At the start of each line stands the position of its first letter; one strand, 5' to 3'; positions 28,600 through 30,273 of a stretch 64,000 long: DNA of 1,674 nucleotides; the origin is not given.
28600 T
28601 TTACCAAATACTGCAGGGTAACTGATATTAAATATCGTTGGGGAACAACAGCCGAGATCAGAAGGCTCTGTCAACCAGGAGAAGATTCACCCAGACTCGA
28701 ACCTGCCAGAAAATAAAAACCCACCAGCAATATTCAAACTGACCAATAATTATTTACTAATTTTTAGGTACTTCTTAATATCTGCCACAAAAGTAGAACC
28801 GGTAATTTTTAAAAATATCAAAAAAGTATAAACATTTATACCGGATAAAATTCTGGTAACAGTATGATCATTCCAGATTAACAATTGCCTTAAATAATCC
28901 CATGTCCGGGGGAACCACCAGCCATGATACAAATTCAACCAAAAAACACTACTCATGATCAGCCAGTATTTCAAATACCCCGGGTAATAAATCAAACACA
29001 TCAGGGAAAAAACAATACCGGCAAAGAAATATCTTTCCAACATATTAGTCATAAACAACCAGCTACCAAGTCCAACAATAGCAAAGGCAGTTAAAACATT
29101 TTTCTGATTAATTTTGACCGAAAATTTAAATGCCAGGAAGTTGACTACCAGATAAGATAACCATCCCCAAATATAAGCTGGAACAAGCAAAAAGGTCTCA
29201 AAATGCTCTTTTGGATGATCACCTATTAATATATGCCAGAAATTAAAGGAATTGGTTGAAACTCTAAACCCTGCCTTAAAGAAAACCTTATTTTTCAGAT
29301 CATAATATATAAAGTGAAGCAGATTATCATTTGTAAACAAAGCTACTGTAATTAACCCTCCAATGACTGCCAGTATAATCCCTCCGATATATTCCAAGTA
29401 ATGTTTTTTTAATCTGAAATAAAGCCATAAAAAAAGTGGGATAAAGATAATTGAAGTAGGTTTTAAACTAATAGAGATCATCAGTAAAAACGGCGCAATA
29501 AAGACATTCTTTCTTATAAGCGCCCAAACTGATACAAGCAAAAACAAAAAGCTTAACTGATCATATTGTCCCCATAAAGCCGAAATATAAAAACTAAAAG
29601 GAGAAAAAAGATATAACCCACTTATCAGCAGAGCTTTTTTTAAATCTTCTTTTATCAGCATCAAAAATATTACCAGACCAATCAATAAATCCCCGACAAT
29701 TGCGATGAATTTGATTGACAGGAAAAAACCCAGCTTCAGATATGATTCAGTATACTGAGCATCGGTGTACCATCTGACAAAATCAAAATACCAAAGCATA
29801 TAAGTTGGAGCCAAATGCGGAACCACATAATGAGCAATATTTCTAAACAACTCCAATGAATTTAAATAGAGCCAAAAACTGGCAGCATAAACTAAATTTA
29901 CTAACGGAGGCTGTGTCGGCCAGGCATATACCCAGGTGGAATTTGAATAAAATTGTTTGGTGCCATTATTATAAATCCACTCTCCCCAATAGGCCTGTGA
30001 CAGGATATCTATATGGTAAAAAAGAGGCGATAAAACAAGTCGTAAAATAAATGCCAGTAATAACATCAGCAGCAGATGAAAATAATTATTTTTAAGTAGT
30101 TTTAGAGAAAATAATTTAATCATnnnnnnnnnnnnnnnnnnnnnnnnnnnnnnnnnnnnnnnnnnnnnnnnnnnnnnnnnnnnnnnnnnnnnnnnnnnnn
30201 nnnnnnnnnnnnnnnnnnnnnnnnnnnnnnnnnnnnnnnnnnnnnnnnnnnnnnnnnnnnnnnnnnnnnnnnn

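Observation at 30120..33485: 1121-aa fusion: secreted carbohydrate-binding/deacetylase-like domain, ~12-TM GT-C-like core, and a C-terminal extracytoplasmic domain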

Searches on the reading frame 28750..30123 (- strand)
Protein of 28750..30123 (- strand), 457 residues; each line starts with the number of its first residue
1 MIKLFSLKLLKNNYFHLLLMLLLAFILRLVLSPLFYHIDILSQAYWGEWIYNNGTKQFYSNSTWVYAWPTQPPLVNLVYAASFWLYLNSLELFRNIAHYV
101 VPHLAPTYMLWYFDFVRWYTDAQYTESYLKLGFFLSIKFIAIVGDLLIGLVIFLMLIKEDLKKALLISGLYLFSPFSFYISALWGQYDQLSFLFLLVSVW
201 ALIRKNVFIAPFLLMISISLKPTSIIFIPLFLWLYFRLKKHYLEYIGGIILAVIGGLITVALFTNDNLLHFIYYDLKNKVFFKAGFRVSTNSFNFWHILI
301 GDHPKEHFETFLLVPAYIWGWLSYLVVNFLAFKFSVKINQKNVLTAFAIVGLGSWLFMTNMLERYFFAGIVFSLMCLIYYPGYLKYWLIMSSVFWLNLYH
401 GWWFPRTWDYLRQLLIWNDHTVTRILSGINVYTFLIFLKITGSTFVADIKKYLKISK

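Call 3: search_protein_families(library=pfam, proteins=[window:28750-30123:-], max_evalue=0.1)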
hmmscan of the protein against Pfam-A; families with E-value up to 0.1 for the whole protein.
window:28750-30123:- (457 aa): 0 families

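Call 4: search_protein_families(library=ncbifam, proteins=[window:28750-30123:-], max_evalue=0.1)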
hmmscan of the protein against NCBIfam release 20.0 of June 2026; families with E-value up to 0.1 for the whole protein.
window:28750-30123:- (457 aa): 0 families
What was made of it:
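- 28750..30123 (-): 457-aa polytopic membrane protein of unknown family. Its start overlaps the target stop by 4 nt (ATGA). No Pfam or NCBIfam match (calls 3, 4).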
